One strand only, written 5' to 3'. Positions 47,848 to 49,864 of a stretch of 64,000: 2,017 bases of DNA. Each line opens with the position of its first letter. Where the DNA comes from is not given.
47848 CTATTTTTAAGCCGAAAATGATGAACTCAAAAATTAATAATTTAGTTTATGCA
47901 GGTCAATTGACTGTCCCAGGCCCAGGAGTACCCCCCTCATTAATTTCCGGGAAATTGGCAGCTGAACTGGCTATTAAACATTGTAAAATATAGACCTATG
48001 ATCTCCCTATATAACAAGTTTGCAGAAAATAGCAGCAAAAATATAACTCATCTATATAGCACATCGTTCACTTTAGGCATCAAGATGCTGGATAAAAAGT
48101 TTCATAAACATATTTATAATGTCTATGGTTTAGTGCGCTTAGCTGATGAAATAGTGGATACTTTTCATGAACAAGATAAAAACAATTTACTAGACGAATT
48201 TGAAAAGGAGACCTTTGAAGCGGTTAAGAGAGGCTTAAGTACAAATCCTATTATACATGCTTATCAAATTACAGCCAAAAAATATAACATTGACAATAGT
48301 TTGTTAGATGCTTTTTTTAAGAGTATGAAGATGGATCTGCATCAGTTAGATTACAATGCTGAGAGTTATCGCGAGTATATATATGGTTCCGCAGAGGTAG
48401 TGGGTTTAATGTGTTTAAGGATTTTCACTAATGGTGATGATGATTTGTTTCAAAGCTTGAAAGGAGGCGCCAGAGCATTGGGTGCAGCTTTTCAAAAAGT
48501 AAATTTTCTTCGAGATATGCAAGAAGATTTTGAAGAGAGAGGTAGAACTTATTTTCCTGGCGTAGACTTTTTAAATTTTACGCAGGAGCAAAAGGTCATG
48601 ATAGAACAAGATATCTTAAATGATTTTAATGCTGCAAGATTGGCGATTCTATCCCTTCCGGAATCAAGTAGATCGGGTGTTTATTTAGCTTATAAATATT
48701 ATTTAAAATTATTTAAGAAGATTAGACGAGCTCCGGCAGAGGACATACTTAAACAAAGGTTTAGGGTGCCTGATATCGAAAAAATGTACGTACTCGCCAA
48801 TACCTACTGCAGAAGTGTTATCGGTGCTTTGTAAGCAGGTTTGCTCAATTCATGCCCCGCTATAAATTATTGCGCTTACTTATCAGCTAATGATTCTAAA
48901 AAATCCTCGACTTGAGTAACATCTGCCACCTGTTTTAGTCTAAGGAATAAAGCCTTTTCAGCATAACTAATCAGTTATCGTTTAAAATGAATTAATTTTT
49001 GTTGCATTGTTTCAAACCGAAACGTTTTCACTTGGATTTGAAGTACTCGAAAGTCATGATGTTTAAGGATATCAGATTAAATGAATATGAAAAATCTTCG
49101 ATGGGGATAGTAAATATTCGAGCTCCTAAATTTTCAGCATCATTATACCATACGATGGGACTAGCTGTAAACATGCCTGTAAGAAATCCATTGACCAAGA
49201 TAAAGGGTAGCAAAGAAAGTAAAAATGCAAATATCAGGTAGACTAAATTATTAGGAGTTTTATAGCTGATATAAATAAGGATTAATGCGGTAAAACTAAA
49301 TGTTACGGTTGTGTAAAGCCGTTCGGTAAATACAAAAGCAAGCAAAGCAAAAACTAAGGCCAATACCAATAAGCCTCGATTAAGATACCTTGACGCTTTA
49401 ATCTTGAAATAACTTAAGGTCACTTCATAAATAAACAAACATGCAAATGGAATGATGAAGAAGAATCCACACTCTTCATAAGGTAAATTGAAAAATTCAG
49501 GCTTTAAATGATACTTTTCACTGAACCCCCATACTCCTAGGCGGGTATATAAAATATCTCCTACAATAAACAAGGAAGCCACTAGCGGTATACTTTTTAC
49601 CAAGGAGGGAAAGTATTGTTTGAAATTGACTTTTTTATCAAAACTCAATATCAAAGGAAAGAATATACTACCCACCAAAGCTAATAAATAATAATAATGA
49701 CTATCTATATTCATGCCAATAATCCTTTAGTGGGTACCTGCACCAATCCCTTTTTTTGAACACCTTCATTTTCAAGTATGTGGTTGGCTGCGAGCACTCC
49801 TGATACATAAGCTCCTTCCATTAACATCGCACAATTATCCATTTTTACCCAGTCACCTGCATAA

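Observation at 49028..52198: A Rieske oxygenase and a PDS/CrtU-like flavoprotein are translationally coupled to a fused lycopene cyclase: candidate ring-aromatising or ring-oxidising carotenoid branch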

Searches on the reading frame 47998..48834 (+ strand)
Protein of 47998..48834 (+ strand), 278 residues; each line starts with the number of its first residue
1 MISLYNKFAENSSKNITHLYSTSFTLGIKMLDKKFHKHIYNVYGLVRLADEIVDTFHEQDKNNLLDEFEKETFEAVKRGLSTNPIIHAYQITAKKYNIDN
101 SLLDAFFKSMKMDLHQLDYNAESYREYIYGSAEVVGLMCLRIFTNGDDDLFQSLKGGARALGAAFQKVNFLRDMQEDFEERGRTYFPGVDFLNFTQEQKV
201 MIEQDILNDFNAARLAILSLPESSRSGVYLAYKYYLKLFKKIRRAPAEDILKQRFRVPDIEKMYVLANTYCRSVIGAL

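Call 3: search_protein_families(library=pfam, proteins=[window:47998-48834:+], max_evalue=0.01)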
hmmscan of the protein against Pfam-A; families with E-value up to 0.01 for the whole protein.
window:47998-48834:+ (278 aa): 1 family
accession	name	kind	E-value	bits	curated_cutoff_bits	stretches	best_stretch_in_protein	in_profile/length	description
PF00494.24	SQS_PSY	-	1.4e-39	136.8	26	1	20-258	4-260/263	Squalene/phytoene synthase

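Call 4: search_protein_families(library=ncbifam, proteins=[window:47998-48834:+], max_evalue=0.01)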
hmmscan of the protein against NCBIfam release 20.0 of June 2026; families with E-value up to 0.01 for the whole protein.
window:47998-48834:+ (278 aa): 6 families
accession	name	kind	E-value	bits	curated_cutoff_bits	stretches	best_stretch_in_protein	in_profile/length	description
TIGR03465.1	HpnD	equivalog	9.3e-30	103.6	278.6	1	21-191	6-172/267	presqualene diphosphate synthase HpnD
NF045686.1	PhytoSynCyanob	equivalog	5.5e-22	78.2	550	1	11-273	22-307/310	15-cis-phytoene synthase CrtB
TIGR03464.1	HpnC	equivalog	6.4e-20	71.8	250.45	1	24-201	9-183/267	squalene synthase HpnC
NF042419.1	Phyto_syn_CrtB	equivalog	6.2e-13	48.9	480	1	19-189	13-188/306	15-cis-phytoene synthase CrtB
NF045921.1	PhytnSynCrtBRhod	equivalog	2.2e-12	47.1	500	1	18-275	15-281/307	15-cis-phytoene synthase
TIGR01559.1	squal_synth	equivalog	6.5e-07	28.8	286.75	1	17-189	10-201/337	squalene synthase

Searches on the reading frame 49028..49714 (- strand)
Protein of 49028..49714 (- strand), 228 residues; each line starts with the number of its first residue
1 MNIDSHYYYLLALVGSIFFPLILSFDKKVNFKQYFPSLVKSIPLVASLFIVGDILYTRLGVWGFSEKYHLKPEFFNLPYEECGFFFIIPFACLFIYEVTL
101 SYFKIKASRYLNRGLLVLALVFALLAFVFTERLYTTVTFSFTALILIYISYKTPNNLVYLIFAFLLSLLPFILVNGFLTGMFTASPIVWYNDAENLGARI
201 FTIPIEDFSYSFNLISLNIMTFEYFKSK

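Call 3: search_protein_families(library=pfam, proteins=[window:49028-49714:-], max_evalue=0.01)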
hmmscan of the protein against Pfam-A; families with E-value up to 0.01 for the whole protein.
window:49028-49714:- (228 aa): 1 family
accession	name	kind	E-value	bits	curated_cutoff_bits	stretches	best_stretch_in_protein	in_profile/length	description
PF18916.5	Lycopene_cyc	-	6e-33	113.7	27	2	132-225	2-92/92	Lycopene cyclase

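Call 4: search_protein_families(library=ncbifam, proteins=[window:49028-49714:-], max_evalue=0.01)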
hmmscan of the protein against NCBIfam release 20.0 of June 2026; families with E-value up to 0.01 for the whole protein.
window:49028-49714:- (228 aa): 1 family
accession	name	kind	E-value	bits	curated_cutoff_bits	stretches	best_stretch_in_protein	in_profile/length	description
TIGR03462.1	CarR_dom_SF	subfamily_domain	5.4e-21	74.9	39.4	2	7-96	1-89/89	lycopene cyclase domain-containing protein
